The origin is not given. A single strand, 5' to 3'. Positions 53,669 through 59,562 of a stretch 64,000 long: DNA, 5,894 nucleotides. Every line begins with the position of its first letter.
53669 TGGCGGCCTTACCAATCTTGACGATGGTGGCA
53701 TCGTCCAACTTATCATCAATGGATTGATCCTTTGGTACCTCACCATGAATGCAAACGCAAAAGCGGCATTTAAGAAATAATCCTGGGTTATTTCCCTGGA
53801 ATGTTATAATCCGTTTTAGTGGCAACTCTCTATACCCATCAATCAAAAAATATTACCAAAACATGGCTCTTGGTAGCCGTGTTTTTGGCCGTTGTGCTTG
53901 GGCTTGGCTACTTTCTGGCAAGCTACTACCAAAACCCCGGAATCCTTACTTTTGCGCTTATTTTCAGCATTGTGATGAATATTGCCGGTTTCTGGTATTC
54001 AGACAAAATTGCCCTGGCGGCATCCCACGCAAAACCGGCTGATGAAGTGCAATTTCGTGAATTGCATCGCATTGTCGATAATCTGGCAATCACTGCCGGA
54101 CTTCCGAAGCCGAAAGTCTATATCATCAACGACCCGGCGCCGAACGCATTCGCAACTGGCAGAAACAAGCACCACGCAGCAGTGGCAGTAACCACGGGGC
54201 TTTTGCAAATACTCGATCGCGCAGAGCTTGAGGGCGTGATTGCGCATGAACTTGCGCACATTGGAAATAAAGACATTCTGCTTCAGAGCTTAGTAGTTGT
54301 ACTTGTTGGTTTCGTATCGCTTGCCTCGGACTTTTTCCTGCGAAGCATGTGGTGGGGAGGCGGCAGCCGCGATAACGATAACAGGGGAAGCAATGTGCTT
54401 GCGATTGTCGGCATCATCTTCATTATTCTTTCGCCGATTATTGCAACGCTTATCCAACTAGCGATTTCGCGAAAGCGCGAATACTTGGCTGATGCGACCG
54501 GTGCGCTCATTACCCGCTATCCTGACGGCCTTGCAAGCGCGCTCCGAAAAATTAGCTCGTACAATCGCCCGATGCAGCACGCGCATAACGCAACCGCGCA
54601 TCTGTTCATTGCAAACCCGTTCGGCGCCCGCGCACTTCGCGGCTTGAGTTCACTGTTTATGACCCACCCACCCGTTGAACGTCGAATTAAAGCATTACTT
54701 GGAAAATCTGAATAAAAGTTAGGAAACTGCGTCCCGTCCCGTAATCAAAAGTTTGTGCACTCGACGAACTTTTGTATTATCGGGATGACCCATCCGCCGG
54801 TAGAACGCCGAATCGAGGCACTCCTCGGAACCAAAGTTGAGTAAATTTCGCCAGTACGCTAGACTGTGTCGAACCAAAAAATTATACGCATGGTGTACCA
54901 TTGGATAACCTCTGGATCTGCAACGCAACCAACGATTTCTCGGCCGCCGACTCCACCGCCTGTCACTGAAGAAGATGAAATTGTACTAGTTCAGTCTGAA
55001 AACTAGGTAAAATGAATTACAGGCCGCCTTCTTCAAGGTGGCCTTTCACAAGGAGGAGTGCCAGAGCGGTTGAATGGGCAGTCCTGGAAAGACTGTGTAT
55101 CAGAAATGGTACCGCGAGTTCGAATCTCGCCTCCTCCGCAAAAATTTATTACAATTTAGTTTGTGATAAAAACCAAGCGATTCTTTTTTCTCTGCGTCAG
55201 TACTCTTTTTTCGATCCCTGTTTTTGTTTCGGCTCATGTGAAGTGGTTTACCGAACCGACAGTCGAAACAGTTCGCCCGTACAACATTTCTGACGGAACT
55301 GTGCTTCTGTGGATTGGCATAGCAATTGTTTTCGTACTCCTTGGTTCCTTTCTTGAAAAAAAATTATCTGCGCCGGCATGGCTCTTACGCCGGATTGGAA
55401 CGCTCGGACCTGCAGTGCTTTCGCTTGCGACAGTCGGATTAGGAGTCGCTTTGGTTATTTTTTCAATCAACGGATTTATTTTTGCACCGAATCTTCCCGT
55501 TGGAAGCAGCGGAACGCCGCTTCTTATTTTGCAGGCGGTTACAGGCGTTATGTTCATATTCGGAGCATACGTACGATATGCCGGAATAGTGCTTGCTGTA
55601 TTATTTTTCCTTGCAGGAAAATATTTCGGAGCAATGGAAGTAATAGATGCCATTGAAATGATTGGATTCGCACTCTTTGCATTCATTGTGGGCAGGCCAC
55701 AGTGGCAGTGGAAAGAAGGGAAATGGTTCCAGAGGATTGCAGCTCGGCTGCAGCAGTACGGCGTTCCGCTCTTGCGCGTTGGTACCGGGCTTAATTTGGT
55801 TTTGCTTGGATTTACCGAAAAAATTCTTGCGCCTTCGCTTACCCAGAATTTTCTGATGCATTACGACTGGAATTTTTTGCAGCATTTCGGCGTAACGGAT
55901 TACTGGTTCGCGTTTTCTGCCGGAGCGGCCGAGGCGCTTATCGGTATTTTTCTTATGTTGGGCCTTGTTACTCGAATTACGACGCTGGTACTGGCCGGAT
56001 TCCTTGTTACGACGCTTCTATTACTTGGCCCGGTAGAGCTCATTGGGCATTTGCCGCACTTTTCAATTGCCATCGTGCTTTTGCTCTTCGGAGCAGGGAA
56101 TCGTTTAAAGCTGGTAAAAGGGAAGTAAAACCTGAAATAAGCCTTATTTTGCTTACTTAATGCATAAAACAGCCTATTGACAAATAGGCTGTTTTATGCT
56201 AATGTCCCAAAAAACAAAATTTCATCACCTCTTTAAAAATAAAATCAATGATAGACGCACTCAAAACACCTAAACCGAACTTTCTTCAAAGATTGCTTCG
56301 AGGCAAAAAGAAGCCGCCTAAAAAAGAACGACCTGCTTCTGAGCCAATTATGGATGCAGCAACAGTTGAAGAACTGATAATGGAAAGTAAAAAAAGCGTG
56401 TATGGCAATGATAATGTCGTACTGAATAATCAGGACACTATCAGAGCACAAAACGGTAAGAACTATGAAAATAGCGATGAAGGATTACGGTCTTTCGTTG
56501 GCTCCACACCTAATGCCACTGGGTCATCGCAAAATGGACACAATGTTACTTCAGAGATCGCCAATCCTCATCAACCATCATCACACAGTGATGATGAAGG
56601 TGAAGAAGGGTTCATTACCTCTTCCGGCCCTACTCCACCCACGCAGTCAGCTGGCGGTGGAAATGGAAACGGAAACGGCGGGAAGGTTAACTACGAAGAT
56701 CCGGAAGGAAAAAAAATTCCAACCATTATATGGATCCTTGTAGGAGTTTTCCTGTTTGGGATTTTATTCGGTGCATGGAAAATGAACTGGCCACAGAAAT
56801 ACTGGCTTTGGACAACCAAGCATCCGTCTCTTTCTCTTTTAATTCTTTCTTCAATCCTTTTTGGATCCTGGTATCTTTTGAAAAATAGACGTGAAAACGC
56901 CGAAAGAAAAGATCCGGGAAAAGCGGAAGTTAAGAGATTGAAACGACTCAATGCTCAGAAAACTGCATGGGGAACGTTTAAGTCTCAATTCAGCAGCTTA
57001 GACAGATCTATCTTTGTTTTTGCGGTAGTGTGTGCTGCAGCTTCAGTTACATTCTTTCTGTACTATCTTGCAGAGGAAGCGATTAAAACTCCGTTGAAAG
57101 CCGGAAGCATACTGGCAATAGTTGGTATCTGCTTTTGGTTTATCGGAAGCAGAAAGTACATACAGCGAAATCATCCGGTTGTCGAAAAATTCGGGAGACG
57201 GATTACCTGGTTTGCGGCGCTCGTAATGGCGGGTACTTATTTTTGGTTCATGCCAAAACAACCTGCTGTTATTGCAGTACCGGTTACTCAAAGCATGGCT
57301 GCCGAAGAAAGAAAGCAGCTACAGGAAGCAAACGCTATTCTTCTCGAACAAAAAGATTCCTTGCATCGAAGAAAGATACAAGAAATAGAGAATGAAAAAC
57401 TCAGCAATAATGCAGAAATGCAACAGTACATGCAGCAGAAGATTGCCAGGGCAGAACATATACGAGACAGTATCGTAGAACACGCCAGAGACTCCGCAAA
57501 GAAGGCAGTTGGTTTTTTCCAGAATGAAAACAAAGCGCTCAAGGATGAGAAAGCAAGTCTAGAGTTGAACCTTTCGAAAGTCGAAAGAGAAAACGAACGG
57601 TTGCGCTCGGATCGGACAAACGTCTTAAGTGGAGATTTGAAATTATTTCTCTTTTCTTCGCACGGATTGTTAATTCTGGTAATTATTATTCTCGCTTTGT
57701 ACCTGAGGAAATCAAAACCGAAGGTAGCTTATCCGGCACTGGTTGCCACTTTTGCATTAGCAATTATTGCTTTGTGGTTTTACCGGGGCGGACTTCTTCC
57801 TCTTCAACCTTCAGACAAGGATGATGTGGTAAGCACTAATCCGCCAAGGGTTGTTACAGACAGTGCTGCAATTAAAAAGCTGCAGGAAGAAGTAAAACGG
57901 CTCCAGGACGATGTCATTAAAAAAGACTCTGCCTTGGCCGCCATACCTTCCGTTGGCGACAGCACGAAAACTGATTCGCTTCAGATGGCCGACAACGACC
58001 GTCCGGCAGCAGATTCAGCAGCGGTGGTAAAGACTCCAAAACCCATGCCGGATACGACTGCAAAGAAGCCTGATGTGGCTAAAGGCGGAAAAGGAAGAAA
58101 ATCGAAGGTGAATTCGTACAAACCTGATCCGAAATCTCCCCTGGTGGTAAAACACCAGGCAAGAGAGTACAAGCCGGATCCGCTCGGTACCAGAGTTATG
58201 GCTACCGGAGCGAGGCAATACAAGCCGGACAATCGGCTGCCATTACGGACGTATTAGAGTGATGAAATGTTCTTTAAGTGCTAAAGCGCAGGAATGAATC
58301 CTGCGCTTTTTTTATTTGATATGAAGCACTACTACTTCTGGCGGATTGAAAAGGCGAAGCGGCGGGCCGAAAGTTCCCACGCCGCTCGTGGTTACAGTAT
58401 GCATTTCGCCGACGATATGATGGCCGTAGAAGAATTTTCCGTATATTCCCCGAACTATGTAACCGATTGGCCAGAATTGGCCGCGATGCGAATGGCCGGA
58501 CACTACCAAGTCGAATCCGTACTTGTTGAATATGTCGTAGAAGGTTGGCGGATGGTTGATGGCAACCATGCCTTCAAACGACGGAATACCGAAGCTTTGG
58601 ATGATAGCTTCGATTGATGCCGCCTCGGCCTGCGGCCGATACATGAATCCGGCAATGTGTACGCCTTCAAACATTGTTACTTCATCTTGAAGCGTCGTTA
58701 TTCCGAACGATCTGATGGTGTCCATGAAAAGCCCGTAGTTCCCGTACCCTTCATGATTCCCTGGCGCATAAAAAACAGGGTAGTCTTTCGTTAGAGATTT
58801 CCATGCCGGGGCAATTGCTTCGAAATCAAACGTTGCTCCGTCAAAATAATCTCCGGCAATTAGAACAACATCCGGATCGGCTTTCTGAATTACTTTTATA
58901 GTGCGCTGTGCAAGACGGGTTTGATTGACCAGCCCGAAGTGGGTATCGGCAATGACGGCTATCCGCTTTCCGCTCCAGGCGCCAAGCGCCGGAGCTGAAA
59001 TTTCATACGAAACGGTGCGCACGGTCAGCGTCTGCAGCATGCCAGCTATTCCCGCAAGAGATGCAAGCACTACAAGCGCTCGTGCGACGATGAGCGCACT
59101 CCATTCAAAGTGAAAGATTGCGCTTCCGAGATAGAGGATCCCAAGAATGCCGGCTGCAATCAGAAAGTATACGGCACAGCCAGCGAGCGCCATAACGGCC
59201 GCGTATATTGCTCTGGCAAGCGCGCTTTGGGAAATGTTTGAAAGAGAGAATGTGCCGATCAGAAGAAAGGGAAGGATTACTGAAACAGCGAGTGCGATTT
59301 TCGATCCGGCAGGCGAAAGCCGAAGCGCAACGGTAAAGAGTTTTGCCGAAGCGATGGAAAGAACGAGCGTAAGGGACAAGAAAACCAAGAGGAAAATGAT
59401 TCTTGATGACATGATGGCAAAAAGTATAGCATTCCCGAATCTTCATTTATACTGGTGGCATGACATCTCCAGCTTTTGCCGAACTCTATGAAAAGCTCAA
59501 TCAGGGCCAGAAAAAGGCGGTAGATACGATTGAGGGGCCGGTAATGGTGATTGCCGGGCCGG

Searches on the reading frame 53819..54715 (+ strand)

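Call 81: search_protein_families(library=pfam, proteins=[window:53819-54715:+], max_evalue=0.0001)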
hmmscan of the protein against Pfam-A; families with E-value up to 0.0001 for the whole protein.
window:53819-54715:+ (298 aa): 1 family
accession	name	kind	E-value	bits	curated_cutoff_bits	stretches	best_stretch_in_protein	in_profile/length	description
PF01435.24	Peptidase_M48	-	3.6e-36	125.2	20.3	1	78-294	3-183/186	Peptidase family M48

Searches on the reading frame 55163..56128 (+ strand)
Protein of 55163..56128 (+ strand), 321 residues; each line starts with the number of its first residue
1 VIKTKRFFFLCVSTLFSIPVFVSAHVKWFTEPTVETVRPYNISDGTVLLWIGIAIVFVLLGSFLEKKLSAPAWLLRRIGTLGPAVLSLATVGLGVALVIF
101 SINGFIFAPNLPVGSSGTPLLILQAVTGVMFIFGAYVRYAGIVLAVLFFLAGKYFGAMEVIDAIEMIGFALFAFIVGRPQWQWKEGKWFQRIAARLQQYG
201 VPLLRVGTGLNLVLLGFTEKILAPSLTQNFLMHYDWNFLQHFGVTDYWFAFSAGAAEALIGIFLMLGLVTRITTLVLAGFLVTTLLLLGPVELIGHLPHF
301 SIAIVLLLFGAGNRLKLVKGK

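Call 81: search_protein_families(library=pfam, proteins=[window:55163-56128:+], max_evalue=0.0001)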
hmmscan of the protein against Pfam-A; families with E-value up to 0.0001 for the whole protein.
window:55163-56128:+ (321 aa): 1 family
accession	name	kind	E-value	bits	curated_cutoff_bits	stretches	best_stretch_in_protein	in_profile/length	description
PF07681.17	DoxX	-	2.9e-05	25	23.6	1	203-287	4-82/85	DoxX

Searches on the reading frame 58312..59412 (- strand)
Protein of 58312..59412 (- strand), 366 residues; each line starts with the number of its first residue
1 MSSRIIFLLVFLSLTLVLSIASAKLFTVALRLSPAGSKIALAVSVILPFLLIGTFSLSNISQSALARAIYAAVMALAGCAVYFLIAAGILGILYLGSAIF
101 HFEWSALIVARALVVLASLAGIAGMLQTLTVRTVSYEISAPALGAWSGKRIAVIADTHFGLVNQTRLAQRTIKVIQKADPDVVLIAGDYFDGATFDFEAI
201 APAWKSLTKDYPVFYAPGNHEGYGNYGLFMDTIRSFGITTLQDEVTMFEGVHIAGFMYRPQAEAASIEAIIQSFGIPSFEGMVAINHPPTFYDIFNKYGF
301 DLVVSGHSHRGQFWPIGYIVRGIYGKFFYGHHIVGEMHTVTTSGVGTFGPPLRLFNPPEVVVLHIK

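Call 81: search_protein_families(library=pfam, proteins=[window:58312-59412:-], max_evalue=0.0001)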
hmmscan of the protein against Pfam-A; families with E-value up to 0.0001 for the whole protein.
window:58312-59412:- (366 aa): 2 families
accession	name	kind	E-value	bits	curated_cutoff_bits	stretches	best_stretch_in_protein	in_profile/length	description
PF00149.33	Metallophos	-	7.2e-18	66.1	21.5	1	150-310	2-190/191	Calcineurin-like phosphoesterase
PF12850.12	Metallophos_2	-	6.1e-06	26.8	27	1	150-310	2-118/154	Calcineurin-like phosphoesterase superfamily domain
